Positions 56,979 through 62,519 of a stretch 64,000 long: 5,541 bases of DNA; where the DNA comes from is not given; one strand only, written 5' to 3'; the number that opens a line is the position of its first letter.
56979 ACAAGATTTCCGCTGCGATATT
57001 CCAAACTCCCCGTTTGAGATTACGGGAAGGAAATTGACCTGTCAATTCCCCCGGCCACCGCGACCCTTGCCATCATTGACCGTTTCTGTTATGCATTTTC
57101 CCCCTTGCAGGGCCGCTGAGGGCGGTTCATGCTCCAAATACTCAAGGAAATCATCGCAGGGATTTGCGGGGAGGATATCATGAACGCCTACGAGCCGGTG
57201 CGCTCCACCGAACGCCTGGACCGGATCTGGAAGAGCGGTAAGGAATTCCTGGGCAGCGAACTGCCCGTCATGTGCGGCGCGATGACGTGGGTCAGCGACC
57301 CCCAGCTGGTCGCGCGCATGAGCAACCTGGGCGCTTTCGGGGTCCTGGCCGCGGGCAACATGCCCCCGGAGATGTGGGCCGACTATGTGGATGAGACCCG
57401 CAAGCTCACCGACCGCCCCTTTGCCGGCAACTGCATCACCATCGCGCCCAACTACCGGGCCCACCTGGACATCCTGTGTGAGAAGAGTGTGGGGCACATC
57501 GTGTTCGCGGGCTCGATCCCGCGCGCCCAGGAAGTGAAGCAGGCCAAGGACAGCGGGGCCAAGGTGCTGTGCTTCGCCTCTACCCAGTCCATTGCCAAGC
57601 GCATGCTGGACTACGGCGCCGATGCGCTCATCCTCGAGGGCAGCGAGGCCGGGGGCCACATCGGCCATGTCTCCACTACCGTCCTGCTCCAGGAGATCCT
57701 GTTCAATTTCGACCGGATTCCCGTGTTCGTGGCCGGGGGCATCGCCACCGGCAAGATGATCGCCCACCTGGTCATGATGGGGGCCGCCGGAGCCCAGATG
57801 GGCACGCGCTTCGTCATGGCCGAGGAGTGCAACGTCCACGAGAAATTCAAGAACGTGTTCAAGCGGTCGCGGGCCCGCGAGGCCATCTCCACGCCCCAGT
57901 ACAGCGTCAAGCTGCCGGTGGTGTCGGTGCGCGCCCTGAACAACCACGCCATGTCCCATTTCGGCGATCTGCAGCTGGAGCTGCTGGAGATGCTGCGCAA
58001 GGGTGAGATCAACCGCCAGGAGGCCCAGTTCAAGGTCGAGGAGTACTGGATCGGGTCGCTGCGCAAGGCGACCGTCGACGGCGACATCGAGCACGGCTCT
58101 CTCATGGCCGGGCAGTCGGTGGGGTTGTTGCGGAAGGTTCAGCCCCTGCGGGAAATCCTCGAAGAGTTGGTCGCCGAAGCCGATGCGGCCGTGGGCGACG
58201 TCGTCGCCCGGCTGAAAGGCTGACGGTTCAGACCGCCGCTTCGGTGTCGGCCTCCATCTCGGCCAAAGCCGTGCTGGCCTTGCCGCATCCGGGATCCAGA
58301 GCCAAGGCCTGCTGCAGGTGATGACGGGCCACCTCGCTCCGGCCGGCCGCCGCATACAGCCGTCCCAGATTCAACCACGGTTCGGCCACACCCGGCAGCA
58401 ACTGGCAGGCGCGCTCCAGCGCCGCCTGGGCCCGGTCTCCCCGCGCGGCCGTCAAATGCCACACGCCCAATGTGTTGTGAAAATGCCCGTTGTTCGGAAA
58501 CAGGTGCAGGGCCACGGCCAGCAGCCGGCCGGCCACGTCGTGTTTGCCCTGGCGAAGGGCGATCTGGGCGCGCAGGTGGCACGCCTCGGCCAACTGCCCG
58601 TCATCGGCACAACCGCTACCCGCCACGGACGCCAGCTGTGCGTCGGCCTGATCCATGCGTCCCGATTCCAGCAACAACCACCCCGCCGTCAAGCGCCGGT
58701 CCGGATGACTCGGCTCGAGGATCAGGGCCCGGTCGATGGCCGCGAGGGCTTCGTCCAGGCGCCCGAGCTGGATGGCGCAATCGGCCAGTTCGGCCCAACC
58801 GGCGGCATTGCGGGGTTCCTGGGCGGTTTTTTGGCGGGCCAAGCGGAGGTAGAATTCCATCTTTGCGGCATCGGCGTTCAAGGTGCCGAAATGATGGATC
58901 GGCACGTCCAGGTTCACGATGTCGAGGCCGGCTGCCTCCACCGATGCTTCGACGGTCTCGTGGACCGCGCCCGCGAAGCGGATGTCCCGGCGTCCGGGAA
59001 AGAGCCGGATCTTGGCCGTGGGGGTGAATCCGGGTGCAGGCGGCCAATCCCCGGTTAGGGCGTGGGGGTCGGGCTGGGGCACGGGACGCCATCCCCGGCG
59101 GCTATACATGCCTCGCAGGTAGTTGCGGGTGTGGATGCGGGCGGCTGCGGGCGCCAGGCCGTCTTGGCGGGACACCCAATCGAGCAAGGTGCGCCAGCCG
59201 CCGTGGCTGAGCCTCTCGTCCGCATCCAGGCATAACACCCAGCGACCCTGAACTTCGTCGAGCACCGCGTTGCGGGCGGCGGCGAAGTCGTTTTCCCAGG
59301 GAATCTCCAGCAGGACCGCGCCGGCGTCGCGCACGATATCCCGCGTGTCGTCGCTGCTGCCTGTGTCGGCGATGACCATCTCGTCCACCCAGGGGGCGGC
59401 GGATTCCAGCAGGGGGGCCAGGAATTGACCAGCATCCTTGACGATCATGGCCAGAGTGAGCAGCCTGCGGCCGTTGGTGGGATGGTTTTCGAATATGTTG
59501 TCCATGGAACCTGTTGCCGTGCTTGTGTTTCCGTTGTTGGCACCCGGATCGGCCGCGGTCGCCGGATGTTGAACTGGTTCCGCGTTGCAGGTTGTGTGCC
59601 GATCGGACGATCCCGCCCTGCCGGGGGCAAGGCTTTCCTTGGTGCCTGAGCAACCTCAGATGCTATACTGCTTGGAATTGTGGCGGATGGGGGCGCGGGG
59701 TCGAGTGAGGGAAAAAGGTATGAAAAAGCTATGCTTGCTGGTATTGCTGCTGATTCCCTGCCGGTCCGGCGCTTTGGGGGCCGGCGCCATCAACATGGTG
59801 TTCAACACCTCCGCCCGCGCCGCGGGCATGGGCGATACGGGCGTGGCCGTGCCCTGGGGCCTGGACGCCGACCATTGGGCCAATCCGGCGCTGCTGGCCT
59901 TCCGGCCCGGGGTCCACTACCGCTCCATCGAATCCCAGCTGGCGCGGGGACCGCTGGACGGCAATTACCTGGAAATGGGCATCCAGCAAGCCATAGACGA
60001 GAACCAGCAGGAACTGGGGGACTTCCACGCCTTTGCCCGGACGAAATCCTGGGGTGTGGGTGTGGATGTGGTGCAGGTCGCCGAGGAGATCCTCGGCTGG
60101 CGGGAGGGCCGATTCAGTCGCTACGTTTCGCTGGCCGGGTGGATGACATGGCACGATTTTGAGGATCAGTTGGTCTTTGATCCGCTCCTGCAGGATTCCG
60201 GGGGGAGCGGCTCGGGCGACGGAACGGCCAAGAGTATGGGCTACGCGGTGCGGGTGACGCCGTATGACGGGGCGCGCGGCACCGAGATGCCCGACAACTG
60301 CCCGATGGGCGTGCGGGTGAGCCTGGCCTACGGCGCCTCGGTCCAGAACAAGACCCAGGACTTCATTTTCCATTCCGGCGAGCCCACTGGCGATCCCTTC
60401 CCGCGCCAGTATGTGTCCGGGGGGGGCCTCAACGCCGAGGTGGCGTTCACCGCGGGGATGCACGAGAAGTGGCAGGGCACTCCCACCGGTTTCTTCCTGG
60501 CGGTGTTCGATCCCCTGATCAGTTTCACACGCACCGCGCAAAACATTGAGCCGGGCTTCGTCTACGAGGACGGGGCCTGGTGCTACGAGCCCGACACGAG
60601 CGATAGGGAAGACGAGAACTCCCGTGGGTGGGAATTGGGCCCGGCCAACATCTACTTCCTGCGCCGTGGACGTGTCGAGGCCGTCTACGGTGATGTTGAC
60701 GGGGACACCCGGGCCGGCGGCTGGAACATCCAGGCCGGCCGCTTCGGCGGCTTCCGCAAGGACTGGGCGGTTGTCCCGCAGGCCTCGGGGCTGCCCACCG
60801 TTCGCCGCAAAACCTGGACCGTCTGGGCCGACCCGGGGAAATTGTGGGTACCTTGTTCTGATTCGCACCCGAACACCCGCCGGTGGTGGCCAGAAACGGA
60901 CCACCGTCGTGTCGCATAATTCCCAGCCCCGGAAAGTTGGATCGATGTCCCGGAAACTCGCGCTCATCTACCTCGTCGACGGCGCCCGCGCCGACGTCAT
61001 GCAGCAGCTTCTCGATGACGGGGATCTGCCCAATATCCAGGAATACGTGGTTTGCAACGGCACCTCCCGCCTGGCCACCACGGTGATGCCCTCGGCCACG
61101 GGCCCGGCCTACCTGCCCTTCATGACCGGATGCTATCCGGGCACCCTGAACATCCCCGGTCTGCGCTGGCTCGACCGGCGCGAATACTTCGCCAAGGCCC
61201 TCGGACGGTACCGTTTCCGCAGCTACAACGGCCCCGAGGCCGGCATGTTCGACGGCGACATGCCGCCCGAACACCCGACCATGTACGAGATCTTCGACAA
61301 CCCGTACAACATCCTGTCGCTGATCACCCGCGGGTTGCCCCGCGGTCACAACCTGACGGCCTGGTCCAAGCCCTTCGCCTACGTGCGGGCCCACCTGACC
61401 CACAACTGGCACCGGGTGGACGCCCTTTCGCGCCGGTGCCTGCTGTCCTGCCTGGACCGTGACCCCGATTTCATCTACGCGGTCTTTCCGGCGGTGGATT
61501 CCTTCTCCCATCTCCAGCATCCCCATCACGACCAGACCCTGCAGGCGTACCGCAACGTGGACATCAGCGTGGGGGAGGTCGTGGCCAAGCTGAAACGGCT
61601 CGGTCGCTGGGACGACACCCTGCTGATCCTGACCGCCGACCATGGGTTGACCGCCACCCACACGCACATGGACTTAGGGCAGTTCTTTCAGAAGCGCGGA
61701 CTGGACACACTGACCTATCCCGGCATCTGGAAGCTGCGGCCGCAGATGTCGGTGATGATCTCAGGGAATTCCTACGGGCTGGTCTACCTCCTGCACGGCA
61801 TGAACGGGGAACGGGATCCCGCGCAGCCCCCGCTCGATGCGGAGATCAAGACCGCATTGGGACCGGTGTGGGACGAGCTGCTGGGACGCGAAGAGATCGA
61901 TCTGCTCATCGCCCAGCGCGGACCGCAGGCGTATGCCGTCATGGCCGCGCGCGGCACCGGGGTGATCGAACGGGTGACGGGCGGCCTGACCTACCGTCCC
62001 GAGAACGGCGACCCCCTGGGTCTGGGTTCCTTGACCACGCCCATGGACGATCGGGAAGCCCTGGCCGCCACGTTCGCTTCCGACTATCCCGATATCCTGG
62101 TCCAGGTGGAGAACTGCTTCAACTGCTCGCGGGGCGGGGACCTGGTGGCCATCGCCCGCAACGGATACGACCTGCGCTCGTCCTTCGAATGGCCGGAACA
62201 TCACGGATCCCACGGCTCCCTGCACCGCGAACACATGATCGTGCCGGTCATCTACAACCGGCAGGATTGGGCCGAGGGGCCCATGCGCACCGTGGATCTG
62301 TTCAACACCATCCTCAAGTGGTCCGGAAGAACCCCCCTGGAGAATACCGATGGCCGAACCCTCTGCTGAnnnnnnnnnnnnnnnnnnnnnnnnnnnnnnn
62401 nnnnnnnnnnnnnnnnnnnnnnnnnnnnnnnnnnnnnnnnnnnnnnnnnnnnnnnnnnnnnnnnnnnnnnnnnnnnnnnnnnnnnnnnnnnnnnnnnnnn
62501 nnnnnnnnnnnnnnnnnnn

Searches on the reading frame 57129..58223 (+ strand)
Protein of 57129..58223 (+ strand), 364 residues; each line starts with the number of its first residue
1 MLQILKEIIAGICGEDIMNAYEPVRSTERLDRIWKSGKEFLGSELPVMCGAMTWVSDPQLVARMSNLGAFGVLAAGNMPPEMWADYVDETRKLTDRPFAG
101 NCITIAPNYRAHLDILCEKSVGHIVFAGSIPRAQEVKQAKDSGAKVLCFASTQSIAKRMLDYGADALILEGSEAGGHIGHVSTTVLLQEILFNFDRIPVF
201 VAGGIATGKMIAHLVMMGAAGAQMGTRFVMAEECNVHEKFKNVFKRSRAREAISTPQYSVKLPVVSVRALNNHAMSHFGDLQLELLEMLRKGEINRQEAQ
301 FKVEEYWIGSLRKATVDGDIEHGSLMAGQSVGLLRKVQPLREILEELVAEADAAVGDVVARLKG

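Call 50: search_protein_families(library=pfam, proteins=[window:57129-58223:+], max_evalue=0.00001)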
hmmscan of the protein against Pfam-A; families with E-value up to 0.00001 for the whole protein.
window:57129-58223:+ (364 aa): 2 families
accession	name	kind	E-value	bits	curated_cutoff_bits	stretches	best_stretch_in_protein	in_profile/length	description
PF03060.21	NMO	-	2.7e-47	162.2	28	2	107-350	100-331/331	Nitronate monooxygenase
PF00478.31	IMPDH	-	1.5e-08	34.5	25.6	1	44-225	34-173/345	IMP dehydrogenase / GMP reductase domain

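Call 54: search_protein_families(library=ncbifam, proteins=[window:57129-58223:+], max_evalue=0.00001)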
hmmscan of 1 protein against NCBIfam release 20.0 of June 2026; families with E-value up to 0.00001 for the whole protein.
window:57129-58223:+ (364 aa): 2 families
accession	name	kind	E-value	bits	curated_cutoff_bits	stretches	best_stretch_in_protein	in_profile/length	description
TIGR03151.1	enACPred_II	equivalog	1.4e-71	241.3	453.1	1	39-355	6-304/307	enoyl-[acyl-carrier-protein] reductase FabK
TIGR01304.1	IMP_DH_rel_2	equivalog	6.9e-09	35.4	342.1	1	25-225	27-213/365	GuaB3 family IMP dehydrogenase-related protein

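Call 55: search_solved_structures(query=window:57129-58223:+, max_evalue=1e-10)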
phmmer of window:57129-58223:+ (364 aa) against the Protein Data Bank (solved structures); distinct sequences matched with E-value up to 1e-10: 17.
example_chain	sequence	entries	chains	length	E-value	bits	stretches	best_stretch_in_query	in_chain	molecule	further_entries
7l00_A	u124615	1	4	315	2.1e-57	198.1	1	40-351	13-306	Enoyl-Acyl Carrier Protein Reductase FabK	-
5gvh_A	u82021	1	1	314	3.5e-51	177.6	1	40-352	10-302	Enoyl-[acyl-carrier-protein] reductase [FMN]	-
3bo9_A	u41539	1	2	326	3.8e-51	177.5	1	40-352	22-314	Putative nitroalkan dioxygenase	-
5gvj_A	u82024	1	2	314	2.5e-50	174.9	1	40-352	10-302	Enoyl-[acyl-carrier-protein] reductase [FMN]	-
9pl0_A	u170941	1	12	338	2.5e-50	174.9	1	39-350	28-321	Enoyl-[acyl-carrier-protein] reductase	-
2z6i_A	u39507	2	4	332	8.1e-49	169.9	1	39-356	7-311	Trans-2-enoyl-ACP reductase II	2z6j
4iql_A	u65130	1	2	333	3.3e-37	131.7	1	39-348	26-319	Enoyl-(Acyl-carrier-protein) reductase II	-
6e2a_A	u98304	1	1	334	9.3e-24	87.5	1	39-255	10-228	Nitronate monooxygenase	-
2gjl_A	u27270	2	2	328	9.4e-24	87.5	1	39-255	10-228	hypothetical protein PA1024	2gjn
4qis_A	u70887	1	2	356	7.9e-20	74.6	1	114-255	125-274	Nitronate monooxygenase family protein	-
4q4k_A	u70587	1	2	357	9e-20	74.4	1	114-255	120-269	Nitronate Monooxygenase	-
4qit_A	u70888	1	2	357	1.2e-18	70.6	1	114-255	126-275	Nitronate monooxygenase family protein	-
4qiu_A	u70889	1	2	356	2e-18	69.9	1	114-255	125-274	Nitronate monooxygenase family protein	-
3bw4_A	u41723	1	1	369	2.3e-15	59.9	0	108-238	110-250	2-nitropropane dioxygenase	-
3bw2_A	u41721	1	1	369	2.5e-15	59.8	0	108-238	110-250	2-nitropropane dioxygenase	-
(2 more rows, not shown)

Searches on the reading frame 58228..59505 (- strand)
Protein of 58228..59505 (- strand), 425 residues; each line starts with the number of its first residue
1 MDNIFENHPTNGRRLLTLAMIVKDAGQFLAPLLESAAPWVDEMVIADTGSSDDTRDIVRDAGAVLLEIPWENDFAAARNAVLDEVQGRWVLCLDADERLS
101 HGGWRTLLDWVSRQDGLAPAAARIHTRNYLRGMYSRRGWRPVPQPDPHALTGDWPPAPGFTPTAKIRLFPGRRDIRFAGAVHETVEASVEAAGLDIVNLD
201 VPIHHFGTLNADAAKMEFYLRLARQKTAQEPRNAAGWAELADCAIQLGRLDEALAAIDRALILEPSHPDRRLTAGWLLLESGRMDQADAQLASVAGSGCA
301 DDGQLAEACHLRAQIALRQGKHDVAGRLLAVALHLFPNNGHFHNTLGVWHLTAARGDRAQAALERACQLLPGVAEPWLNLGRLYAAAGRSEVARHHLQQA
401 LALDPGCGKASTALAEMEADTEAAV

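Call 7: search_protein_families(library=pfam, proteins=[window:58228-59505:-], max_evalue=0.001)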
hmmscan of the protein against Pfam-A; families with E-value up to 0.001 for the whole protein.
window:58228-59505:- (425 aa): 18 families
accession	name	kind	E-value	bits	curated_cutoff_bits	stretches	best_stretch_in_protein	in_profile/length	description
PF07719.23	TPR_2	-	4.3e-20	70.6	27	2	374-406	1-33/34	Tetratricopeptide repeat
PF14559.12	TPR_19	-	2.7e-18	66.5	25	2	355-415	6-66/68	Tetratricopeptide repeat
PF00535.33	Glycos_transf_2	-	6.5e-14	52.7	23.3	1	19-118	3-112/168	Glycosyl transferase family 2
PF13428.12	TPR_14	-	3.1e-13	49.4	23.5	2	375-417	2-44/44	Tetratricopeptide repeat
PF23914.1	TPR_CcmH_CycH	-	5.8e-13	49.4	42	1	224-339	40-154/158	Cytochrome c-type biogenesis protein H TPR domain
PF13181.12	TPR_8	-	1.1e-12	47.5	25.7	0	374-406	1-33/34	Tetratricopeptide repeat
PF13371.12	TPR_9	-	1.2e-12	48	35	2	347-409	2-61/73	Tetratricopeptide repeat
PF13432.12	TPR_16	-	3.7e-12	46.9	32.7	2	227-267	24-64/65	Tetratricopeptide repeat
PF00515.34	TPR_1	-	6.2e-11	42.1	27.8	1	234-267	1-34/34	Tetratricopeptide repeat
PF13431.12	TPR_17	-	4.6e-10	39.4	24.4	0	228-254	7-33/34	Tetratricopeptide repeat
PF13424.12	TPR_12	-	4.3e-09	36.9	30.1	1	371-404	42-75/77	Tetratricopeptide repeat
PF13429.12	TPR_15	-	7.2e-08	32.6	26.2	0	222-290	135-202/280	Tetratricopeptide repeat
PF13174.12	TPR_6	-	5.4e-06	27.1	26.3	0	378-405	4-31/33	Tetratricopeptide repeat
PF13414.12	TPR_11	-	1.2e-05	25.3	26.8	0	381-405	1-25/42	TPR repeat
PF13704.12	Glyco_tranf_2_4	-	0.00019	22.3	27.5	1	27-98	5-83/98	Glycosyl transferase family 2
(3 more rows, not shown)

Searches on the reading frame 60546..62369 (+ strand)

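Call 50: search_protein_families(library=pfam, proteins=[window:60546-62369:+], max_evalue=0.00001)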
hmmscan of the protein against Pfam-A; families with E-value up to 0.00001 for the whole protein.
window:60546-62369:+ (607 aa): 2 families
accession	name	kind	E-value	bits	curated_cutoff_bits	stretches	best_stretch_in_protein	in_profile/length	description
PF01663.27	Phosphodiest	-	9.7e-30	104.8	23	1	143-400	5-256/342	Type I phosphodiesterase / nucleotide pyrophosphatase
PF00884.28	Sulfatase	-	1.9e-07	31.2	25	1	326-370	201-245/301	Sulfatase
